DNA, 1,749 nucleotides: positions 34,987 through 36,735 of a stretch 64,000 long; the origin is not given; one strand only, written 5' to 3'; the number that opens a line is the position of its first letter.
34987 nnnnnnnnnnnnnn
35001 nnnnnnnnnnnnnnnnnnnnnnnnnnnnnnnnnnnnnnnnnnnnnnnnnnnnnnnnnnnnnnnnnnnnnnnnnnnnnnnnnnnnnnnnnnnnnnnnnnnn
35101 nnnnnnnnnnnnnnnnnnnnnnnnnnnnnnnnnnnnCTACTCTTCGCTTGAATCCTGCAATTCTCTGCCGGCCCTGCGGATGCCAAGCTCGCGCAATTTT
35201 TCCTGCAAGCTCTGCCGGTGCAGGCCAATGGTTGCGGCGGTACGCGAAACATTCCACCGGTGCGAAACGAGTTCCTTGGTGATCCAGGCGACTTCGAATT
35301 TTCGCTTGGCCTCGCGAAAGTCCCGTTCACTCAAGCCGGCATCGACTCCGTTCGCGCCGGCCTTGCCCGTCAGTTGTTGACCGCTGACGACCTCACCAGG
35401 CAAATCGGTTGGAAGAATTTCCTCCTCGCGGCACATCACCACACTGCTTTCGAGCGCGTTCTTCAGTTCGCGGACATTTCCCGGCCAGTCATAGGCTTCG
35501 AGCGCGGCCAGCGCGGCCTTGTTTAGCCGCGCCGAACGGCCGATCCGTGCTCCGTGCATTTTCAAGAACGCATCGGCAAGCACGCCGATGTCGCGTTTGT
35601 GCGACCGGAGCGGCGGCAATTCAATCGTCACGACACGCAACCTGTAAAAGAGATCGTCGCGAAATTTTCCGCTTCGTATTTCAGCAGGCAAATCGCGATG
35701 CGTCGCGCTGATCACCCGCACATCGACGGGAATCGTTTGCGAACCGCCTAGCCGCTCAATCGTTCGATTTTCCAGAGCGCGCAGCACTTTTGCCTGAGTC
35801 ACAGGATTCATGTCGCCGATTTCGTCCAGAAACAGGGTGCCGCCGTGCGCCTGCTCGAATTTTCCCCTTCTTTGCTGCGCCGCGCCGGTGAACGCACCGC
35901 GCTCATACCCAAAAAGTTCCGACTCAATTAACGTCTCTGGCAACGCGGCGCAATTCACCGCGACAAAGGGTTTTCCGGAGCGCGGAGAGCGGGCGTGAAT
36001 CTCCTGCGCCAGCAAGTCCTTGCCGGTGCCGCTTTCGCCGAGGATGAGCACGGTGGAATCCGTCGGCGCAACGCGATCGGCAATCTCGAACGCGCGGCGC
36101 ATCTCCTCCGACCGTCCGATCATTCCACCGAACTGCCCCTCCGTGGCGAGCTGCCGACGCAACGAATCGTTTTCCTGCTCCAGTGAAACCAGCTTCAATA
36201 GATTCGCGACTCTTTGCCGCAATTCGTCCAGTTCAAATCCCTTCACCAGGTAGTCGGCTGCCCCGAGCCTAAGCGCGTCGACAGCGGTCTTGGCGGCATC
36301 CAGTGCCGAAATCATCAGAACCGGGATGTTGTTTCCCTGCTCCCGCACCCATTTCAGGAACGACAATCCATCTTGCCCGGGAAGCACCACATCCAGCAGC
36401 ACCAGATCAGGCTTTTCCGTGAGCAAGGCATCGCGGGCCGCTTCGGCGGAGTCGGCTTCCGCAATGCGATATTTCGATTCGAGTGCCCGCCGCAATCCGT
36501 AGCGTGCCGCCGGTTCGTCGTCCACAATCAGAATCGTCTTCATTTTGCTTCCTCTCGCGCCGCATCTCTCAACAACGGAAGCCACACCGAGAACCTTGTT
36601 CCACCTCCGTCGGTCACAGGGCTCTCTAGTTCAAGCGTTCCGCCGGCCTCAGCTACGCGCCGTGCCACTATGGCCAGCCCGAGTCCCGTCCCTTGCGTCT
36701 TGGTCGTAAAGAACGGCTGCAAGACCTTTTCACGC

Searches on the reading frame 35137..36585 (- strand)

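Call 6: search_protein_families(library=pfam, proteins=[window:35137-36585:-])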
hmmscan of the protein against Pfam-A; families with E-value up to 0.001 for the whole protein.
window:35137-36585:- (482 aa): 9 families
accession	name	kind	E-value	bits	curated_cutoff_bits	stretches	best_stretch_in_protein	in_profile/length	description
PF00158.32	Sigma54_activat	-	1.7e-72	243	20.2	1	155-322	1-168/168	Sigma-54 interaction domain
PF00072.30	Response_reg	-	1.7e-28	99.4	30.2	1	18-126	1-110/111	Response regulator receiver domain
PF25601.1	AAA_lid_14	-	2.6e-21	75.6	27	1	327-406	1-81/87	AAA+ ATPase lid domain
PF14532.12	Sigma54_activ_2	-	8.3e-18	65.4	25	1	156-326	1-138/138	Sigma-54 interaction domain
PF07728.20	AAA_5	-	3.7e-08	33.9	22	1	179-296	2-122/139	AAA domain (dynein-related subfamily)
PF01078.27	Mg_chelatase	-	1.1e-06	28.6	20.3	0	234-295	93-156/207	Magnesium chelatase, subunit ChlI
PF02954.25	HTH_8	-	1.6e-06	28.1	22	1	429-466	4-41/42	Bacterial regulatory protein, Fis family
PF13191.12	AAA_16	-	2.2e-05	25.5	32.6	1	156-271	3-120/167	AAA ATPase domain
PF00004.35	AAA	-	0.00011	23.1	21.2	1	179-308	1-123/131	ATPase family associated with various cellular activities (AAA)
